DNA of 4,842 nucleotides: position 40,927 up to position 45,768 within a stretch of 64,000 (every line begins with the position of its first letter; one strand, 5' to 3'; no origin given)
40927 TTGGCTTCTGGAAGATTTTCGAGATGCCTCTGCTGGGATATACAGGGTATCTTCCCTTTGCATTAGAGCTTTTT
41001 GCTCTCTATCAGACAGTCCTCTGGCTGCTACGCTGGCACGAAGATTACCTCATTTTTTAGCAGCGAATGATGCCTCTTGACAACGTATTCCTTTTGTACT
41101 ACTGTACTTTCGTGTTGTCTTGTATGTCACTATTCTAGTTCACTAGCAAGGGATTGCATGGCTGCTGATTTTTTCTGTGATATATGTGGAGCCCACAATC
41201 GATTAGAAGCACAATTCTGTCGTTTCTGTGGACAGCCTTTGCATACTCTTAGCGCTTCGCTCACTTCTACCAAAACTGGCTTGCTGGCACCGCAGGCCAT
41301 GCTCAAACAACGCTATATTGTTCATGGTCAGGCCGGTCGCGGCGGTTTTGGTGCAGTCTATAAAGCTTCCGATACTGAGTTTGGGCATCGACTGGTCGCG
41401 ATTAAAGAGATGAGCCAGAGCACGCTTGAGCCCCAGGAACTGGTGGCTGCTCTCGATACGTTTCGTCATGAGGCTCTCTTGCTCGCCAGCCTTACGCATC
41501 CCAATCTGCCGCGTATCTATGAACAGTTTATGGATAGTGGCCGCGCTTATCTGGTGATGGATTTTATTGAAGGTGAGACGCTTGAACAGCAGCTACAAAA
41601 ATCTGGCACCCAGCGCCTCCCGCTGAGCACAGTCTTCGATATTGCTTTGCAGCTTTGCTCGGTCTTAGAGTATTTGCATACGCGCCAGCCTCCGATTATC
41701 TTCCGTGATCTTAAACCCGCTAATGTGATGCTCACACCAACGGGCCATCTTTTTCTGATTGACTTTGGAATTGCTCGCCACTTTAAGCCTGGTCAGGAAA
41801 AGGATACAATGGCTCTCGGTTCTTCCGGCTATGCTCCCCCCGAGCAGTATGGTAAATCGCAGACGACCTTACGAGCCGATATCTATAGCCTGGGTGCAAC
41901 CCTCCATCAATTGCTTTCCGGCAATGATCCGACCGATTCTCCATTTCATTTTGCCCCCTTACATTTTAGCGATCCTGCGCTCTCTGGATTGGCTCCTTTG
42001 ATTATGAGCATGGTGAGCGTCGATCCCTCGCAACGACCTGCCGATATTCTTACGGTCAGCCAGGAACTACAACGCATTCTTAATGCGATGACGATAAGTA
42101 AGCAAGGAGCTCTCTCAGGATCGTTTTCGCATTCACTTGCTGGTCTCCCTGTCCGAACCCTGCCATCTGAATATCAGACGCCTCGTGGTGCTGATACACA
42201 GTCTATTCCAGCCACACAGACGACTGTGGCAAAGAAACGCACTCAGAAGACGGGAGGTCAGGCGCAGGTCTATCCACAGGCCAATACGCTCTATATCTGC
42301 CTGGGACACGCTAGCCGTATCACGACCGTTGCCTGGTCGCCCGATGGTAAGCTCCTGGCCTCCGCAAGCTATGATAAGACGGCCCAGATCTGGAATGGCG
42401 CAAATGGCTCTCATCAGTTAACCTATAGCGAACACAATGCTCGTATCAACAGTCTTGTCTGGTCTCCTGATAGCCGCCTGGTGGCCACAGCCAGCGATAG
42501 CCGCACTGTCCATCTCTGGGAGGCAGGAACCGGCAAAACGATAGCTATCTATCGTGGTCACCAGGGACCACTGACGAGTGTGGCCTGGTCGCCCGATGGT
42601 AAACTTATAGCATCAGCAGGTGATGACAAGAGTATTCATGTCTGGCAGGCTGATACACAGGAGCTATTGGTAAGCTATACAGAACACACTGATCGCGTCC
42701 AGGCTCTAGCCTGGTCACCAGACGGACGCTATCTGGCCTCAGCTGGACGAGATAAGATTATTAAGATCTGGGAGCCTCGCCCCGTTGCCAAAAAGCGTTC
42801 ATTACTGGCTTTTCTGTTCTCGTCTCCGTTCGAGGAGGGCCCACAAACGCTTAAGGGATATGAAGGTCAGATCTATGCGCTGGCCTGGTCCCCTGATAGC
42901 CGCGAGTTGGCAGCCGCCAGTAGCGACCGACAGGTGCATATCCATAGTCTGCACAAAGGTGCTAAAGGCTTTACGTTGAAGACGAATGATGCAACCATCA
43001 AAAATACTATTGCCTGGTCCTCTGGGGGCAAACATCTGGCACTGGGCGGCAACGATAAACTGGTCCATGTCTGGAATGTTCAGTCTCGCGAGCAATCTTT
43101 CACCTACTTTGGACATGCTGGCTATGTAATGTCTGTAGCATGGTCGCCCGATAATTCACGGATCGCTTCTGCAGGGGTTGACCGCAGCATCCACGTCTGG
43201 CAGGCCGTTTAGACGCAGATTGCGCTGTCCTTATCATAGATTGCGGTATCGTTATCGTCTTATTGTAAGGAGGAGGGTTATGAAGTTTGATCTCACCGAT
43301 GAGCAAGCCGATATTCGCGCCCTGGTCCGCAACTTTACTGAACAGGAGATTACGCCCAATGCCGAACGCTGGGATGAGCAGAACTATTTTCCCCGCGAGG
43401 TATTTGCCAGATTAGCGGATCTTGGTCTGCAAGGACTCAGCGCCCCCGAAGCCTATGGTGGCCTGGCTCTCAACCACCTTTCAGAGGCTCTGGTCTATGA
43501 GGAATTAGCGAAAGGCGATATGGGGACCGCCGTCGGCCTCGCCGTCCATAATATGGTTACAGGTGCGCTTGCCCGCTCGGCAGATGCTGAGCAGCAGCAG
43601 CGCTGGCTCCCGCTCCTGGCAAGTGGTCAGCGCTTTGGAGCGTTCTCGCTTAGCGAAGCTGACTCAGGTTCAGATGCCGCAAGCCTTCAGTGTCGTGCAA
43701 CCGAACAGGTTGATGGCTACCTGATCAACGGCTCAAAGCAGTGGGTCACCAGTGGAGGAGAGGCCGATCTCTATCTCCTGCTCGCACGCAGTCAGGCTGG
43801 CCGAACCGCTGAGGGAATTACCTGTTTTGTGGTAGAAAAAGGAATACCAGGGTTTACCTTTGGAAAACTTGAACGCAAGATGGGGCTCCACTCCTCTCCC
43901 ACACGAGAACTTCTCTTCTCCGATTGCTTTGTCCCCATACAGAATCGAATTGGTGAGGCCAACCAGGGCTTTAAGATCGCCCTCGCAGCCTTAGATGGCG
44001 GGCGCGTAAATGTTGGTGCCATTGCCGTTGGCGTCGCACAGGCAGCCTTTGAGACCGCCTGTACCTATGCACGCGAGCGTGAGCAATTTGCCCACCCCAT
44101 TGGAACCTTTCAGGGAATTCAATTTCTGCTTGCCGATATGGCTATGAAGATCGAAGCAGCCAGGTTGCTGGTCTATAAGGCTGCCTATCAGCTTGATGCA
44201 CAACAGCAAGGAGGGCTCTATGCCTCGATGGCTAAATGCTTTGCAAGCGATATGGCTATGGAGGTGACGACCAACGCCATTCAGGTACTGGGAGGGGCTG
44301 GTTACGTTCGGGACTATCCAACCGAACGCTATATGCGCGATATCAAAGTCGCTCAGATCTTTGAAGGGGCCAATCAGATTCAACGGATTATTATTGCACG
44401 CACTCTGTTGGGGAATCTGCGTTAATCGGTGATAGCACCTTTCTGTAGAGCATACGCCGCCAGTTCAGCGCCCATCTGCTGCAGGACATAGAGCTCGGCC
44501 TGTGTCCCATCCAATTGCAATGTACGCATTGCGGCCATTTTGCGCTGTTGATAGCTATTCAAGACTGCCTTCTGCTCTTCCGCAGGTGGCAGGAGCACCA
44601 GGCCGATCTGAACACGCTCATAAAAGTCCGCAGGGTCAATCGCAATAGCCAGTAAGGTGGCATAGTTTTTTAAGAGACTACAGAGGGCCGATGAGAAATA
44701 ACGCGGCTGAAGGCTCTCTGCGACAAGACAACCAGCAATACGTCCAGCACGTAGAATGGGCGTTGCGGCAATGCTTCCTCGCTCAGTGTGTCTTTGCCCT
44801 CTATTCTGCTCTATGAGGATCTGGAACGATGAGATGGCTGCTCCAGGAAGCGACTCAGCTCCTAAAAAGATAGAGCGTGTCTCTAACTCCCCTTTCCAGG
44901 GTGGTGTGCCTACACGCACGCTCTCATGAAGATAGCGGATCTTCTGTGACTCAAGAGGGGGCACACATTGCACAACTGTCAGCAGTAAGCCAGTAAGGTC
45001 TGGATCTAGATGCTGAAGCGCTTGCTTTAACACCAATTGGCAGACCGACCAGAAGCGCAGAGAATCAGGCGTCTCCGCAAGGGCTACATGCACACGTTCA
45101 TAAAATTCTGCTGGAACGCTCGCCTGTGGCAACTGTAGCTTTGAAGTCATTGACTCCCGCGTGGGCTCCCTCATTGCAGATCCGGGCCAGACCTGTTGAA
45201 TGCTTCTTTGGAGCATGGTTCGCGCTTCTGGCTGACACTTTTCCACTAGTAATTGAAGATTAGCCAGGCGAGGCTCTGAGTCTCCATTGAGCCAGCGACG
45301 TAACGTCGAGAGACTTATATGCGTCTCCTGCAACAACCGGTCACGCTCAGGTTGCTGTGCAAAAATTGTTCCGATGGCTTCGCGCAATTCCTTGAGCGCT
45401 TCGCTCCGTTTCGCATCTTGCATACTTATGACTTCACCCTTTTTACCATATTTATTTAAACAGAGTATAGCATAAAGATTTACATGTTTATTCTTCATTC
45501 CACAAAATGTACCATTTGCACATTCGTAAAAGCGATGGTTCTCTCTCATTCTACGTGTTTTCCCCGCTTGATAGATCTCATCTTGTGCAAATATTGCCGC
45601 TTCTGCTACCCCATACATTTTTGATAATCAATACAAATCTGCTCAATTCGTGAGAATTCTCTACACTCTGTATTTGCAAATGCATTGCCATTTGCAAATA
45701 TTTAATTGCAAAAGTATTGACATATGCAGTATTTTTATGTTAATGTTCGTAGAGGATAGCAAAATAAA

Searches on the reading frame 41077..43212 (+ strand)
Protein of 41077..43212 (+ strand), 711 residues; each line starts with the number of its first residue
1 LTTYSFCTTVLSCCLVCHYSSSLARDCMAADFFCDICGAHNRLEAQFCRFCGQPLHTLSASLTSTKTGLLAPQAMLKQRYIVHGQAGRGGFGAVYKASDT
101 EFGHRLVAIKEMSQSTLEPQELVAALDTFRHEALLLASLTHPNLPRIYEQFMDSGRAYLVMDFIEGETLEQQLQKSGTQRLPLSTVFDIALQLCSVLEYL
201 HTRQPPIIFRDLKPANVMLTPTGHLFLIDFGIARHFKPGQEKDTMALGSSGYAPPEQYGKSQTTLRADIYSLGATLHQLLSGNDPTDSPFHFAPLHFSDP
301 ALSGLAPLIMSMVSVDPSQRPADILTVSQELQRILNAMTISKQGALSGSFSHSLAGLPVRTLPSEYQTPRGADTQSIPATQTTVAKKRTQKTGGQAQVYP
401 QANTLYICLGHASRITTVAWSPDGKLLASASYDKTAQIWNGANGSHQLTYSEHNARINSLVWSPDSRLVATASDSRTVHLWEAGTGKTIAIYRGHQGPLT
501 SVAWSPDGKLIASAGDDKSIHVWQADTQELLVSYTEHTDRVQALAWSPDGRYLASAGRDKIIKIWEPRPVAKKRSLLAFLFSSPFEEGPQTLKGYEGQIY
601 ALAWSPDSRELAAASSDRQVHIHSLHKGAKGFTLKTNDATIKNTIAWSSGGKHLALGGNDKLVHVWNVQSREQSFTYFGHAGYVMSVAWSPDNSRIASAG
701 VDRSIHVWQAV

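Call 33: search_protein_families(library=pfam, proteins=[window:41077-43212:+], max_evalue=0.001)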
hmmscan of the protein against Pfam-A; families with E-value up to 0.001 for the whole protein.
window:41077-43212:+ (711 aa): 52 families (the best 25 are shown)
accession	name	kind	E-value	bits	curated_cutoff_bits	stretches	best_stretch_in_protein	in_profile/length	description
PF25174.1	Beta-prop_THOC3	-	2.8e-75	253.3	305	4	411-530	1-122/272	THOC3 beta-propeller domain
PF00400.38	WD40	-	1.2e-68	225.1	27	6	486-523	1-38/39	WD domain, G-beta repeat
PF25173.1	Beta-prop_WDR3_1st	-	3e-51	174.2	154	3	437-566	12-141/184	WDR3 first beta-propeller domain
PF24814.1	WD40_Prp19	-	2.1e-49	168.5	320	2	405-568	42-207/281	Prp19 WD40 domain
PF24807.1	WD40_CDC20-Fz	-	2.7e-47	161.9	200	4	490-566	129-208/292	CDC20/Fizzy WD40 domain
PF24817.1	WD40_WDHD1_1st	-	2.6e-43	148.7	109.9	3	469-673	59-256/291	WDHD1 first WD40 domain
PF00069.31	Pkinase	-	1.7e-40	139.5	31.7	1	82-287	3-198/263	Protein kinase domain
PF25175.1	Beta-prop_WDR5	-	1.9e-40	139.4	250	2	408-566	6-164/296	WDR5 beta-propeller domain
PF24105.1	Beta-prop_CAF1B_HIR1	-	9.1e-39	133.9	80.5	4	394-489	112-207/383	CAF1B/HIR1 beta-propeller domain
PF23414.1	Beta-prop_EML_2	-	3.6e-37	128.6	90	4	460-572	4-115/266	Echinoderm microtubule-associated protein second beta-propeller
PF25172.1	Beta-prop_WDR3_2nd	-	4.4e-33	115.2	140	2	412-566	133-287/293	WDR3 second beta-propeller domain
PF25391.1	WD40_Gbeta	-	5.1e-31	108.4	150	3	408-566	180-340/340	G protein beta WD-40 repeat protein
PF25168.1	Beta-prop_WDR36-Utp21_2nd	-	1.6e-30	107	84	2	509-566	211-268/335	WDR36/Utp21 second beta-propeller domain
PF24805.1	EIF3I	-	2e-30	106.5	200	2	409-490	7-88/324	EIF3I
PF25460.1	Beta-prop_Aladin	-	1.8e-29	103.4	171.1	3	493-567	107-182/340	Aladin seven-bladed propeller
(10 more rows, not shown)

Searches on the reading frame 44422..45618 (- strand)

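Call 33: search_protein_families(library=pfam, proteins=[window:44422-45618:-], max_evalue=0.001)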
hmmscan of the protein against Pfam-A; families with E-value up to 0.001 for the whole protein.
window:44422-45618:- (398 aa): 4 families
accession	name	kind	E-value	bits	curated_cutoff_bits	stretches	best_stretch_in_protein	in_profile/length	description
PF13185.12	GAF_2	-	3.9e-05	24.3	28.6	1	273-328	81-136/136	GAF domain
PF01590.32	GAF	-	0.00011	23.2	22.4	1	273-327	70-133/133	GAF domain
PF13492.12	GAF_3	-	0.00014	22.7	27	1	250-328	50-128/129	GAF domain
PF01381.28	HTH_3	-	0.00052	20.4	23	0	98-127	18-47/55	Helix-turn-helix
